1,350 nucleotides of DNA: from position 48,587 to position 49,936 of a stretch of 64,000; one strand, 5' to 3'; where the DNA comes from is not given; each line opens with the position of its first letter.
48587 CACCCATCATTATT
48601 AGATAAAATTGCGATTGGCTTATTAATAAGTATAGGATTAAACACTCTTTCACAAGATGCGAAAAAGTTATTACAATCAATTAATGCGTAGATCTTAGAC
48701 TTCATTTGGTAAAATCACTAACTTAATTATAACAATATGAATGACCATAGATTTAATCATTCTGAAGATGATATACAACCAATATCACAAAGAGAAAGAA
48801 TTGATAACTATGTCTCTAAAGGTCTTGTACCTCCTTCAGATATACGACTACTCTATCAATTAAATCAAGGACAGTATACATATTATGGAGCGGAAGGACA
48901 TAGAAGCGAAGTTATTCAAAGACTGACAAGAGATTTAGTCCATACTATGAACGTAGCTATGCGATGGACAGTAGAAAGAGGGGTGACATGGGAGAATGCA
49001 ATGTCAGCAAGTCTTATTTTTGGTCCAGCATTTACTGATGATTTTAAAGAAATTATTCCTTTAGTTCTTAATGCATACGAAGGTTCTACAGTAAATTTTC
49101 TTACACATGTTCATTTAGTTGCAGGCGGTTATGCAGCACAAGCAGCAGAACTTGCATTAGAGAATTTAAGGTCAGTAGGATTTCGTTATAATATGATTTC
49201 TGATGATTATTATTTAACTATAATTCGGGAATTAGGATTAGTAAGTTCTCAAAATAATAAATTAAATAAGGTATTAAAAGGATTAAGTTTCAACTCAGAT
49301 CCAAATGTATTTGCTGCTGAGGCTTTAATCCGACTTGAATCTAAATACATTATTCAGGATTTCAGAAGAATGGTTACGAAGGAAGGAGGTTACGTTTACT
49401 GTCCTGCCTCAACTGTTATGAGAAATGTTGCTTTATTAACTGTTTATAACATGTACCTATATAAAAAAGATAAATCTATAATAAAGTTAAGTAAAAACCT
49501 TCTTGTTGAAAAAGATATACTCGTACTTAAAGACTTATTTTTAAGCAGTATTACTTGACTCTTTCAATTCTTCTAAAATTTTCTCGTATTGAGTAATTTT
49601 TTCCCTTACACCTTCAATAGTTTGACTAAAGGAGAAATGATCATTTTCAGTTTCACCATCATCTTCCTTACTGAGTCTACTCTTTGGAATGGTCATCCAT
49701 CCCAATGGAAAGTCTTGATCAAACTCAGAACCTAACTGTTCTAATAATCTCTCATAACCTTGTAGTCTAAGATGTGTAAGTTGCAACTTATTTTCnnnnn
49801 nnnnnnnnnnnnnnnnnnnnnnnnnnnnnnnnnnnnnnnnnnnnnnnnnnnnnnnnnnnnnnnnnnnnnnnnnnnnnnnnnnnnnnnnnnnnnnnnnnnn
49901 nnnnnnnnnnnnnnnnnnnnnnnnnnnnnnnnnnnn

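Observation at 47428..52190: umuD-like and umuC-like genes separated by a 2.4-kb cassette of unknown genes containing paralogous small proteins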

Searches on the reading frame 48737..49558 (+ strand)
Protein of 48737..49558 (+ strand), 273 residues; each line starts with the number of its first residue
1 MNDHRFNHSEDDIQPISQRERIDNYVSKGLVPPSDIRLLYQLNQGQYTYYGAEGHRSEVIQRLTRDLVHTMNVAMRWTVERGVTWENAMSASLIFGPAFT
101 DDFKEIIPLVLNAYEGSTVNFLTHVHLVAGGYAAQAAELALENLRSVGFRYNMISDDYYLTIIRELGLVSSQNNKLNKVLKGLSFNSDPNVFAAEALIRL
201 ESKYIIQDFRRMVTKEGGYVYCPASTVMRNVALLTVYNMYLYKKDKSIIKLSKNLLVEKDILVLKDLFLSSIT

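Call 3: search_protein_families(library=pfam, proteins=[window:48737-49558:+], max_evalue=0.1)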
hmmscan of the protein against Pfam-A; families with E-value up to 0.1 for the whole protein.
window:48737-49558:+ (273 aa): 0 families

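Call 12: search_protein_families(library=phrogs, proteins=[window:48737-49558:+], max_evalue=0.1)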
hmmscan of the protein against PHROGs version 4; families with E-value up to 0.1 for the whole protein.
window:48737-49558:+ (273 aa): 0 families

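Call 13: search_protein_families(library=padloc, proteins=[window:48737-49558:+], max_evalue=0.1)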
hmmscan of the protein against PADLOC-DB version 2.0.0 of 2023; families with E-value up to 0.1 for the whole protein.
window:48737-49558:+ (273 aa): 0 families

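Call 14: search_protein_families(library=ncbifam, proteins=[window:48737-49558:+], max_evalue=0.1)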
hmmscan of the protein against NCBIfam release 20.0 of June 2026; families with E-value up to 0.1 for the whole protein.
window:48737-49558:+ (273 aa): 0 families

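Call 18: find_homologous_proteins(query=window:48737-49558:+, max_evalue=0.001)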
Query window:48737-49558:+ (273 aa): 1 proteins with E <= 0.001 among 1467 candidates.
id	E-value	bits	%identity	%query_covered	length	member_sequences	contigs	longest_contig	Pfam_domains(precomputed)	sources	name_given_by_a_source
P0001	1.6e-176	603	100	100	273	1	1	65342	-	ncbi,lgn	-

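Call 21: search_solved_structures(query=window:48737-49558:+, max_evalue=10)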
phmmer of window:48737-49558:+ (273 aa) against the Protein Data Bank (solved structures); distinct sequences matched with E-value up to 10: 4.
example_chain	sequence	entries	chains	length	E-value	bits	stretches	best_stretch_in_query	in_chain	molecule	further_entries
10nh_A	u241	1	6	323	0.1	15.2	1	64-137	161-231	Apurinic endonuclease (APN1)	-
4b9i_A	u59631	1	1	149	0.58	12.7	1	206-240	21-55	CS6 FIMBRIAL SUBUNIT A, CS6 FIMBRIAL SUBUNIT B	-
4b9j_A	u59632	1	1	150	0.58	12.7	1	206-240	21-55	CS6 FIMBRIAL SUBUNIT A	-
2p65_A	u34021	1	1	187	0.9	12.1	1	91-139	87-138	Hypothetical protein PF08_0063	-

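Call 27: find_homologous_proteins(query=A2, max_evalue=0.01)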
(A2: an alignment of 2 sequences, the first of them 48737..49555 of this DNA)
Query A2 (2 sequences) (273 aa, profile of the alignment): 2 proteins with E <= 0.01 among 8000 candidates.
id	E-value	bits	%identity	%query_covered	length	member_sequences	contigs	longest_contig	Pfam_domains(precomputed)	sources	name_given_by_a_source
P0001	3.0e-158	543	100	100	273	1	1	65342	-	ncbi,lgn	-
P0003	1.8e-152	524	44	92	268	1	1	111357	-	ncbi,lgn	-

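Call 37: find_related_loci(query=A3, collection=metagenome_contigs, flank=10000)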
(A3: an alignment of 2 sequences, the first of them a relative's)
Query A3 (273 aa) in metagenome_contigs; peptide patterns used: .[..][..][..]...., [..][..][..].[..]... (x = any residue, [..] = any of these).
168 stretches matched a pattern, but none encodes a relative of the query by tblastn (E <= 1e-3).
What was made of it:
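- Nothing turned up in the metagenome scan for p273 (call 37).
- Tried and rejected: The metagenome scan for p273 found nothing (call 37).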

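Call 38: search_protein_representatives(alignment_id=A3)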
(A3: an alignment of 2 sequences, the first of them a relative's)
Query: 2 sequences, 276 profile positions. Proteins with E-value up to 0.001 (for the whole library): 2; up to 1e-10: 2; up to 1e-30: 2. The best 2 are listed.
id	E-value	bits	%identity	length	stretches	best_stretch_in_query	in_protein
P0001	9.4e-159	543.3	-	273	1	1-276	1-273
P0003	5.6e-153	524.4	-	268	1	1-272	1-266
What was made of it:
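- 48737..49558 (+): p273: orphan gene on the opposite strand, predicted all-helical. It is shared only with the nearest relative. The family has only two members in the word-index searches and in the exhaustive HMMER search (calls 18, 27, 38).
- The exhaustive HMMER search of 1.84e9 representatives, run for p273 only, found the same two proteins (call 38).
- Tried and rejected: The exhaustive HMMER profile search for p273 found the same two proteins (call 38).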

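Call 39: predict_structure(alignment_id=A3)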
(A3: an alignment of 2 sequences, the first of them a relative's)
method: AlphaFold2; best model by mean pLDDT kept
length: 273 residues; sequences in the alignment: 2
mean_pLDDT: 43.9   pTM: 0.41
mean pLDDT of the five models: 43.9, 37.7, 35.7, 33.1, 31.8
residues with pLDDT >= 90: 0; 70-90: 36; 50-70: 38; < 50: 199
segments of 3 or more residues with pLDDT < 50: 1-79, 81-174, 205-225, 257-259
pLDDT, mean of each block of 10 residues (from residue 1): 24 37 40 34 30 27 36 46 42 36 29 35 36 34 30 31 34 51 81 79 44 26 49 68 70 50 75 75
secondary structure, 60 per line:
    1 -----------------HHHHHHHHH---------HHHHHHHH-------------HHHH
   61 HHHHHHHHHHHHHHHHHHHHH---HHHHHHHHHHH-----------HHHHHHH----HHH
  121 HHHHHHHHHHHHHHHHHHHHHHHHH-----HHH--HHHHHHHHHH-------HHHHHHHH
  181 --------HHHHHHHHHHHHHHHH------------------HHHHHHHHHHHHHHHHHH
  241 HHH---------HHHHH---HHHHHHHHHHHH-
elements in order: H18-26 H36-43 H57-81 H85-95 H107-113 H118-145 H156-165 H173-180 H189-204 H223-243 H253-257 H261-272
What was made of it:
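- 48737..49558 (+): AlphaFold2 mean pLDDT 44 (call 39).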

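Call 43: find_related_loci(query=A3, collection=viral_contigs, flank=8000)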
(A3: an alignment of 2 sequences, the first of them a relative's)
Query A3 (273 aa) in viral_contigs; peptide patterns used: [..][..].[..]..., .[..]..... (x = any residue, [..] = any of these).
101 stretches matched a pattern, but none encodes a relative of the query by tblastn (E <= 1e-3).

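Call 77: search_dna_similar(query=window:48737-49555:+, collection=phages, mode=protein, max_evalue=0.1, max_rows=10)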
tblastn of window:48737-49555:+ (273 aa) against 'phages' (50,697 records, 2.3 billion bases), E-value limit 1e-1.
No match.

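Call 80: search_dna_similar(query=window:48737-49555:+, collection=plasmids, mode=protein, max_evalue=0.1, max_rows=10)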
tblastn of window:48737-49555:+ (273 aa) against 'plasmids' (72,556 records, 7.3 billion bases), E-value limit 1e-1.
No match.

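Call 84: search_protein_families(library=pfam, proteins=[P0003, P0001], max_evalue=5)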
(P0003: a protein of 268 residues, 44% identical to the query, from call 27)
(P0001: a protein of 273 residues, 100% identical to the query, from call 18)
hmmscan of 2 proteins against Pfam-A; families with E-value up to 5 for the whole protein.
P0003 (268 aa): 0 families

P0001 (273 aa): 0 families

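Call 100: fold_search(model_id=the predicted structure, library=pdb)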
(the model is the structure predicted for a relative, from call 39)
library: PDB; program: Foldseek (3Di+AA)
matches with E <= 10: 52; with E <= 0.001: 0
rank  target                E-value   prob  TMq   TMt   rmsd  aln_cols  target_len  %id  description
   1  8zd3_C                1.6e+00  0.08  0.16  0.12  18.8       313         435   12  Crystal structure of ALPK1-N+K in complex with CDP-heptose (released 2025-05-07)
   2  9nlu_G                2.0e+00  0.06  0.16  0.15  21.3       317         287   10  Y20S (Sec18-Sec17-Sec9-Sso1-Snc1) EDTA - Class 5 (released 2025-10-01)
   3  5yfp_H                2.5e+00  0.05  0.14  0.09  22.6       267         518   16  Cryo-EM Structure of the Exocyst Complex (released 2018-01-31)
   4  7ado_B                3.0e+00  0.06  0.15  0.15  19.8       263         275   13  Cryo-EM structure of human ER membrane protein complex in lipid nanodiscs (released 2020-12-02)
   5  4i17                  3.3e+00  0.06  0.15  0.17  20.0       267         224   10  Crystal structure of a TPR repeats protein (BF2334) from Bacteroides fragilis NCTC 9343 at 1.50 A resolution (released 2012-12-12)
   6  9luc_B                3.3e+00  0.03  0.11  0.12  24.4       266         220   15  The chimeric flagellar motor complex between MotA1B1 from Paenibacillus sp. TCA20 and MotAB from E.coli, state 3 (released 2025-04-09)
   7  4edn_D                3.6e+00  0.10  0.15  0.26  14.5       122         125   16  Crystal structure of beta-parvin CH2 domain in complex with paxillin LD1 motif (released 2012-08-08)
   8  3s5r_A                3.6e+00  0.09  0.17  0.23  16.6       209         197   14  Crystal structure of a putative transcriptional regulator of the TETR family (SYN_02108) from Syntrophus aciditrophicu (released 2011-06-15)
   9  5k7v_A                3.8e+00  0.08  0.19  0.19  17.4       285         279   10  Computational Design of Self-Assembling Cyclic Protein Homooligomers (released 2017-04-12)
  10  5cwb                  4.5e+00  0.08  0.16  0.22  15.0       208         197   12  Crystal structure of de novo designed helical repeat protein DHR4 (released 2015-12-16)
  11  4nrh_A                4.5e+00  0.05  0.15  0.14  21.1       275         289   11  CopN-Scc3 complex (released 2014-10-15)
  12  9luc_A                4.5e+00  0.03  0.14  0.17  24.3       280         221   12  The chimeric flagellar motor complex between MotA1B1 from Paenibacillus sp. TCA20 and MotAB from E.coli, state 3 (released 2025-04-09)
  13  6e9t_A                4.7e+00  0.06  0.17  0.19  17.3       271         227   13  DHF58 filament (released 2018-11-21)
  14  4nrh_C                4.7e+00  0.05  0.16  0.15  20.8       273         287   12  CopN-Scc3 complex (released 2014-10-15)
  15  7o72_M                4.7e+00  0.05  0.16  0.15  17.6       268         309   12  Yeast RNA polymerase II transcription pre-initiation complex with closed promoter DNA (released 2021-06-16)
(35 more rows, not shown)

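Call 102: find_encoding_contigs(protein=P0003, flank=5000, max_places=6)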
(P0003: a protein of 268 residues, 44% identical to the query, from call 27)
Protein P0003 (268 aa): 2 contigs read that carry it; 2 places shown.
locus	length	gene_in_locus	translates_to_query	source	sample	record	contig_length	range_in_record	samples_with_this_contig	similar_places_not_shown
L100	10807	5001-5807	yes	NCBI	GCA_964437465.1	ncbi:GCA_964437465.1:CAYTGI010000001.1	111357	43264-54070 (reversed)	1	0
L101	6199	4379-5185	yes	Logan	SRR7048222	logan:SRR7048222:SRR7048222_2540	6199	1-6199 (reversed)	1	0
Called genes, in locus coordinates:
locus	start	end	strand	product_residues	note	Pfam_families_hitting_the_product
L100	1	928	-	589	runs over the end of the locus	PF00664:ABC_membrane, PF03193:RsgA_GTPase (faint), PF00005:ABC_tran, PF02463:SMC_N (weak)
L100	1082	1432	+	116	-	PF13426:PAS_9 (weak)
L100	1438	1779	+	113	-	-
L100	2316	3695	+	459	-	PF00903:Glyoxalase (faint), PF01738:DLH (faint)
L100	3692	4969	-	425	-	PF00817:IMS, PF11799:IMS_C, PF13438:DUF4113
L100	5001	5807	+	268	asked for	-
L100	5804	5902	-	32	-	-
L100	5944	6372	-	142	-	PF00717:Peptidase_S24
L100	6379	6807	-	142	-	-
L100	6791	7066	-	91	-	-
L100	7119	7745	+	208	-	-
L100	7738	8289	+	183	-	-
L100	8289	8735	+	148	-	-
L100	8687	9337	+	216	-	-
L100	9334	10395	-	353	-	PF21088:MS_channel_1st, PF00924:MS_channel_2nd, PF21082:MS_channel_3rd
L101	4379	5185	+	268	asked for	-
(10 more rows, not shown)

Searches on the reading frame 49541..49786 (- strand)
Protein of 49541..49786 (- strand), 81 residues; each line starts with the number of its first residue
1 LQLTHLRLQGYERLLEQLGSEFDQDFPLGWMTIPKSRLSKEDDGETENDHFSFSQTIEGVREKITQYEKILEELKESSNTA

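Call 3: search_protein_families(library=pfam, proteins=[window:49541-49786:-], max_evalue=0.1)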
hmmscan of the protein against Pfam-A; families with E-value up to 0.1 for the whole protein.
window:49541-49786:- (81 aa): 1 family
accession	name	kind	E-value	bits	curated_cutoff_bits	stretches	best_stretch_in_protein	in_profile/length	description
PF04183.18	IucA_IucC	-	0.037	14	25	1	15-66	30-81/239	IucA / IucC family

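Call 12: search_protein_families(library=phrogs, proteins=[window:49541-49786:-], max_evalue=0.1)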
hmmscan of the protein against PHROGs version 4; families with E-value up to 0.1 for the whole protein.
window:49541-49786:- (81 aa): 0 families

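Call 13: search_protein_families(library=padloc, proteins=[window:49541-49786:-], max_evalue=0.1)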
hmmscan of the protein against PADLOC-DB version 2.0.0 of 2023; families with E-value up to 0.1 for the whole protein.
window:49541-49786:- (81 aa): 0 families

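Call 14: search_protein_families(library=ncbifam, proteins=[window:49541-49786:-], max_evalue=0.1)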
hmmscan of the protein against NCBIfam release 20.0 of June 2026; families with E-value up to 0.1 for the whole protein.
window:49541-49786:- (81 aa): 0 families
